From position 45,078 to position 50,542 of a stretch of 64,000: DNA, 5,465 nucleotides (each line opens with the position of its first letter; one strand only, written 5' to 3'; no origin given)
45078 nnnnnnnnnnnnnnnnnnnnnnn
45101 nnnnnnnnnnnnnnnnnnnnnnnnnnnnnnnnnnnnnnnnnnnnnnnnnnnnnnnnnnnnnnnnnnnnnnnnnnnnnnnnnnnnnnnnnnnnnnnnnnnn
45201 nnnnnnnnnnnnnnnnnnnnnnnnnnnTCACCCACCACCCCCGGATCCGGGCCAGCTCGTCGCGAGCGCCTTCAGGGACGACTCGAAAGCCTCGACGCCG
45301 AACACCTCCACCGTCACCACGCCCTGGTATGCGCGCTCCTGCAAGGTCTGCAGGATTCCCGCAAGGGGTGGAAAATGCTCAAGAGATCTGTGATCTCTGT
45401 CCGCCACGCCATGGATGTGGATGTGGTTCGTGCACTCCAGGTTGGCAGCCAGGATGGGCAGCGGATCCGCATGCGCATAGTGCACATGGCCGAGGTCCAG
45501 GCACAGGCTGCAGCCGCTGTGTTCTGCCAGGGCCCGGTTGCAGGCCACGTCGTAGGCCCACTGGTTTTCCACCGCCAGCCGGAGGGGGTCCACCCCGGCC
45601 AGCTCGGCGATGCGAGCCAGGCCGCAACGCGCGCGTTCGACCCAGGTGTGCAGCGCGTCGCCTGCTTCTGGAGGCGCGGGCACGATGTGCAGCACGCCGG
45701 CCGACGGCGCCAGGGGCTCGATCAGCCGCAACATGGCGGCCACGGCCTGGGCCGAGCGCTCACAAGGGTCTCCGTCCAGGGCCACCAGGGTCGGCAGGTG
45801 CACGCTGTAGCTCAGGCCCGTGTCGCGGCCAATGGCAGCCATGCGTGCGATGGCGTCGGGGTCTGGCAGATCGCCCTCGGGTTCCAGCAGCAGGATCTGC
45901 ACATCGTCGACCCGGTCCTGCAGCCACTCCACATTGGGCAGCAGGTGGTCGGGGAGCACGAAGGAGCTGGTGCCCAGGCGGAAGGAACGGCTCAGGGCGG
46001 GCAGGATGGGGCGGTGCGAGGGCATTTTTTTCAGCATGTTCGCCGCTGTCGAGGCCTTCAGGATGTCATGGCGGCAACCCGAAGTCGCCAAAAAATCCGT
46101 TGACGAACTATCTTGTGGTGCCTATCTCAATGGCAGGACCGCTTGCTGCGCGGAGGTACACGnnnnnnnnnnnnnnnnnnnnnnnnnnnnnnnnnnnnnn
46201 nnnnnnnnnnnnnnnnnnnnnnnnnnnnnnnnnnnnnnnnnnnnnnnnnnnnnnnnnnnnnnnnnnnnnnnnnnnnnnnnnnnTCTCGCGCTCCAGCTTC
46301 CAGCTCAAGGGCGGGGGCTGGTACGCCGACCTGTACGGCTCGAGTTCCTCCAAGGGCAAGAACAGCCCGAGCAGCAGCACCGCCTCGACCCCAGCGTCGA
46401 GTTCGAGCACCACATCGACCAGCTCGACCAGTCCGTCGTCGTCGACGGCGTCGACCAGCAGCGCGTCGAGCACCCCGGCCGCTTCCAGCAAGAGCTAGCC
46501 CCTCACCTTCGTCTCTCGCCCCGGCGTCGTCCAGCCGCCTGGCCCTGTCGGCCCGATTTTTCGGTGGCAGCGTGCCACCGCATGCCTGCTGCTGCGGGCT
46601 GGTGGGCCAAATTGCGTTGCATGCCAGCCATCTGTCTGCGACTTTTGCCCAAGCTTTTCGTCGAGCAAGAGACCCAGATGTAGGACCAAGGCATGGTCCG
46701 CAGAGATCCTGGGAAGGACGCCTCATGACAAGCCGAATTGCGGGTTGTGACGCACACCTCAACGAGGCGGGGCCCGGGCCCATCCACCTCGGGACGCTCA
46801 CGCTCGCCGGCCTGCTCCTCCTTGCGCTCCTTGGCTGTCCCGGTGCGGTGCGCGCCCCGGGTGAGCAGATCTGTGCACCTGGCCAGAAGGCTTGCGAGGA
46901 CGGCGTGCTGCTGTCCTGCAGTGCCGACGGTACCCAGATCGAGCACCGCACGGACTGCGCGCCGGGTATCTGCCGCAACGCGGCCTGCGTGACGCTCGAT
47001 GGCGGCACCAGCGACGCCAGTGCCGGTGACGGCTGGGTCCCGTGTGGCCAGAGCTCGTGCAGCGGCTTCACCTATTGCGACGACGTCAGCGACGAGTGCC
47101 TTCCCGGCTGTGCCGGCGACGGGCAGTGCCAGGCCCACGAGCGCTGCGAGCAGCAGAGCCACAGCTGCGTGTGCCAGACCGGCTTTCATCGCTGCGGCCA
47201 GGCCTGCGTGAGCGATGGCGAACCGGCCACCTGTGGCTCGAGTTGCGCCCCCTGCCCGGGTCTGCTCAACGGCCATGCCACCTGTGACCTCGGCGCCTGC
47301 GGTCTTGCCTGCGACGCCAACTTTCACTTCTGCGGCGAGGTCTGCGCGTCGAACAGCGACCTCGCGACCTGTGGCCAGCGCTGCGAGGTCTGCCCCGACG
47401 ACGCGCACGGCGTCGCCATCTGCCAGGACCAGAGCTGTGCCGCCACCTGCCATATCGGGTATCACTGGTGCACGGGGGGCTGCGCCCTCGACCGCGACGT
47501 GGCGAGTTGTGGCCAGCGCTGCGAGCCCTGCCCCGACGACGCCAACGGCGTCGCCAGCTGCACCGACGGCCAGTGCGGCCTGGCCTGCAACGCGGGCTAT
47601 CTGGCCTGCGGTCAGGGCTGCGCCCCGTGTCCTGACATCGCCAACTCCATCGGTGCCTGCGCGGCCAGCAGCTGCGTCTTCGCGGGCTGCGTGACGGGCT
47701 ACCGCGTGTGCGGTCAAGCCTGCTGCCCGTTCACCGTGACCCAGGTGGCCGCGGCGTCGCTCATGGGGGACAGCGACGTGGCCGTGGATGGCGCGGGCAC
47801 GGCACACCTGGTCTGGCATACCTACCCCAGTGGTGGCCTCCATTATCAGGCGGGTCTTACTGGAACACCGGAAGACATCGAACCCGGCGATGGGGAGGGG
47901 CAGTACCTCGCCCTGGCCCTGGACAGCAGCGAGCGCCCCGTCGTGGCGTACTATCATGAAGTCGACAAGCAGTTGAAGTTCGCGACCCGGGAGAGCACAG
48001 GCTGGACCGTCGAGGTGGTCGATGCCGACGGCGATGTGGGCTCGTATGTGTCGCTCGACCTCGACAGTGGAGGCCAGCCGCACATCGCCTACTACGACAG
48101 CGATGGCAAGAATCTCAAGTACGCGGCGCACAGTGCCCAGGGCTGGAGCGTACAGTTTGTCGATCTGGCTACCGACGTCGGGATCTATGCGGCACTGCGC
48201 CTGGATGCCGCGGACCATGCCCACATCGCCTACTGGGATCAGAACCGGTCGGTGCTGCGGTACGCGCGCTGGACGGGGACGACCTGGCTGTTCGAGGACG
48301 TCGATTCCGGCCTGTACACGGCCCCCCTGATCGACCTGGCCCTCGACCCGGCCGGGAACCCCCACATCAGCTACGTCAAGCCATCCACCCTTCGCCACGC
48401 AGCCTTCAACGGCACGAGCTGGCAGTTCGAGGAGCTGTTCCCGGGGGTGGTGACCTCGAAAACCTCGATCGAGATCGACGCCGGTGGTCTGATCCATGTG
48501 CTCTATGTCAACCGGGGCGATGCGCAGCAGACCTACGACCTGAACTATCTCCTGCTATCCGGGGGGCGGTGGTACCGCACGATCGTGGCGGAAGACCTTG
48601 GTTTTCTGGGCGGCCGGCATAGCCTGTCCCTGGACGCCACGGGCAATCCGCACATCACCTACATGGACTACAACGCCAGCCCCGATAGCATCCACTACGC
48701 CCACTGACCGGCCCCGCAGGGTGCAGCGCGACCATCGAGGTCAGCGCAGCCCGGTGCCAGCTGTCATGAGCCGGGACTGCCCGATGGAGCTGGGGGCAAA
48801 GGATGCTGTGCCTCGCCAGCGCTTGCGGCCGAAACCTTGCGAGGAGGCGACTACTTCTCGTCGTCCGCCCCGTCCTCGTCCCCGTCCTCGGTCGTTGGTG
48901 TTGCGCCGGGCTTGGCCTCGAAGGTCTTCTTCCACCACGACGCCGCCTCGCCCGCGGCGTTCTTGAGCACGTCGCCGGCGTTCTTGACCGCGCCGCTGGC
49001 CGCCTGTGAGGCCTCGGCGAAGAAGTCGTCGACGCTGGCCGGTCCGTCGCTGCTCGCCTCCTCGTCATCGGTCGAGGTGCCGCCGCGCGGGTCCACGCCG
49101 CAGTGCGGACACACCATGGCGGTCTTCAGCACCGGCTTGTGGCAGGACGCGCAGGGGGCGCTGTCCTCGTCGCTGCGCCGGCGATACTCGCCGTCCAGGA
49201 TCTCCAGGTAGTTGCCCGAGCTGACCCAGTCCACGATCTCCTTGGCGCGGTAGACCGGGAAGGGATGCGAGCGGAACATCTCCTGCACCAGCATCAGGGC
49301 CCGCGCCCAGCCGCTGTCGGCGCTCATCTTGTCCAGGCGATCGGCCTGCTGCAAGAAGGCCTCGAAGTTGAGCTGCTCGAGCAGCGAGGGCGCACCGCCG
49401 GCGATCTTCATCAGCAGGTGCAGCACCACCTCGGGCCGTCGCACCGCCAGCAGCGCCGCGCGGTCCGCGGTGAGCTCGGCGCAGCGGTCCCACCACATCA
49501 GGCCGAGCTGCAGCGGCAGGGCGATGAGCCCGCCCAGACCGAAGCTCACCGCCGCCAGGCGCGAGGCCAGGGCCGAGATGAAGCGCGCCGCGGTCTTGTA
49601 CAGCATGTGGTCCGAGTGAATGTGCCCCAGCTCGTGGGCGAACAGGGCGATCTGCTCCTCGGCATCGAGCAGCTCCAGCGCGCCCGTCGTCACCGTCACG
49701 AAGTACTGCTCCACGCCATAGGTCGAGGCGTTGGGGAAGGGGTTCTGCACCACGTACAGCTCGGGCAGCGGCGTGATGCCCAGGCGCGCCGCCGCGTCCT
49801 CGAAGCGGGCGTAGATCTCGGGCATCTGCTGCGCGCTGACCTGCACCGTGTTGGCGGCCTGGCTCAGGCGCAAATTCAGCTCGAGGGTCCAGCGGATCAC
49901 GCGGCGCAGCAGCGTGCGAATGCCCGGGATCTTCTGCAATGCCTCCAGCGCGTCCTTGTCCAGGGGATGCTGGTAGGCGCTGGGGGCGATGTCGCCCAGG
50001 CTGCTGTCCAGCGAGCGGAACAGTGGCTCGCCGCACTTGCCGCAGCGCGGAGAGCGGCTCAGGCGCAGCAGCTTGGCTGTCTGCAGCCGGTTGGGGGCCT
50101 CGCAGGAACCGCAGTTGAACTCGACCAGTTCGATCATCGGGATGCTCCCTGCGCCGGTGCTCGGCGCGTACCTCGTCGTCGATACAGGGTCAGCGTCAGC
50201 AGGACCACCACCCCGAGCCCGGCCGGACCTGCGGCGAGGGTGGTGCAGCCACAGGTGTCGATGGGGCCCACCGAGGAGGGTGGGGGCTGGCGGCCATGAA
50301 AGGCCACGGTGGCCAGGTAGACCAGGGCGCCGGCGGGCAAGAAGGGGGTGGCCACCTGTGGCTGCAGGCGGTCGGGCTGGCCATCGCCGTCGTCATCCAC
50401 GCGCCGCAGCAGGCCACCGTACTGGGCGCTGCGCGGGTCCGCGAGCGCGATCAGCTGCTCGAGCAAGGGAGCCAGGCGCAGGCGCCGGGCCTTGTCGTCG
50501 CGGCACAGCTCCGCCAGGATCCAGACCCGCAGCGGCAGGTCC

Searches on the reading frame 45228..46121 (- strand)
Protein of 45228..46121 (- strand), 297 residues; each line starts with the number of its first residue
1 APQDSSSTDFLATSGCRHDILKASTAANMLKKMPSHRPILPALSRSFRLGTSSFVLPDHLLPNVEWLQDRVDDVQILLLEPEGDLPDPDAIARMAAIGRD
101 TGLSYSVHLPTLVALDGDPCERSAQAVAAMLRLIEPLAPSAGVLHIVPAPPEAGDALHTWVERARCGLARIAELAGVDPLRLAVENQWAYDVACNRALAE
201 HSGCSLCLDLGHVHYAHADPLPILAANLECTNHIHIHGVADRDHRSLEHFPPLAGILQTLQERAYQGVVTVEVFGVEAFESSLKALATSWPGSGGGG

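Call 11: search_protein_families(library=pfam, proteins=[window:45228-46121:-], max_evalue=0.001)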
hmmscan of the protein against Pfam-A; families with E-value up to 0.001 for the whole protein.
window:45228-46121:- (297 aa): 1 family
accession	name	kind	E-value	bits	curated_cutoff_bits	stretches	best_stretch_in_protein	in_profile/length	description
PF01261.30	AP_endonuc_2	-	8.1e-16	58.9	31.1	1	86-284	25-244/249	Xylose isomerase-like TIM barrel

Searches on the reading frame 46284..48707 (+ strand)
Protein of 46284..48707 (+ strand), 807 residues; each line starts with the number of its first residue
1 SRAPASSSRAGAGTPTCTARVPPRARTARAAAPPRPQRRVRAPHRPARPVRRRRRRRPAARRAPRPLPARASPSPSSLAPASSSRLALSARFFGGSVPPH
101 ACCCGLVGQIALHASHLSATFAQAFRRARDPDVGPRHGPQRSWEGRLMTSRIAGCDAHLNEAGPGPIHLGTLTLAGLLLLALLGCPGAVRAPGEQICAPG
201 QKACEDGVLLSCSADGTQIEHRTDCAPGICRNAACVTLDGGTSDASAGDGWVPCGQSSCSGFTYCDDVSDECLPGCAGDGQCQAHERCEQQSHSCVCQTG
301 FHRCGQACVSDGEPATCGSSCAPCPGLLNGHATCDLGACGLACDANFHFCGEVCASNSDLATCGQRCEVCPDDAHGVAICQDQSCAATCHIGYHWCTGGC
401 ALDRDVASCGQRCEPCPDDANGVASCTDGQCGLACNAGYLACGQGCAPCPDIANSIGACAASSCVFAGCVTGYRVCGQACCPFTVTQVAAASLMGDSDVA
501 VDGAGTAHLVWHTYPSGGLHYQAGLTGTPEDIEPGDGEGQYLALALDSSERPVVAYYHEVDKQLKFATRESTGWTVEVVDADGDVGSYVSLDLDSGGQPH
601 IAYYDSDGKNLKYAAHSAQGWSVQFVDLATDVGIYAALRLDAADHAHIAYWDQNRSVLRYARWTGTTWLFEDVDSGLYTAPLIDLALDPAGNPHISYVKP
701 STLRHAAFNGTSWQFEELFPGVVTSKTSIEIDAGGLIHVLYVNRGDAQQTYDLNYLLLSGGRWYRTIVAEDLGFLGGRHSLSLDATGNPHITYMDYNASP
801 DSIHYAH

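Call 11: search_protein_families(library=pfam, proteins=[window:46284-48707:+], max_evalue=0.001)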
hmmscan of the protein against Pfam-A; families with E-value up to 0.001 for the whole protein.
window:46284-48707:+ (807 aa): 1 family
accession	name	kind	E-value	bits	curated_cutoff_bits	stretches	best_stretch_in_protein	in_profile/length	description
PF15892.11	BNR_4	-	3.8e-07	30.2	27.3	0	584-624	223-267/272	BNR repeat-containing family member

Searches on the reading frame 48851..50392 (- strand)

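Call 11: search_protein_families(library=pfam, proteins=[window:48851-50392:-], max_evalue=0.001)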
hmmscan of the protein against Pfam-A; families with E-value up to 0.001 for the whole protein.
window:48851-50392:- (513 aa): 1 family
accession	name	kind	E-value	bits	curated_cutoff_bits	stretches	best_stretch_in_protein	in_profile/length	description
PF01435.24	Peptidase_M48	-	4.1e-21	76.1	20.3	1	188-389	2-185/186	Peptidase family M48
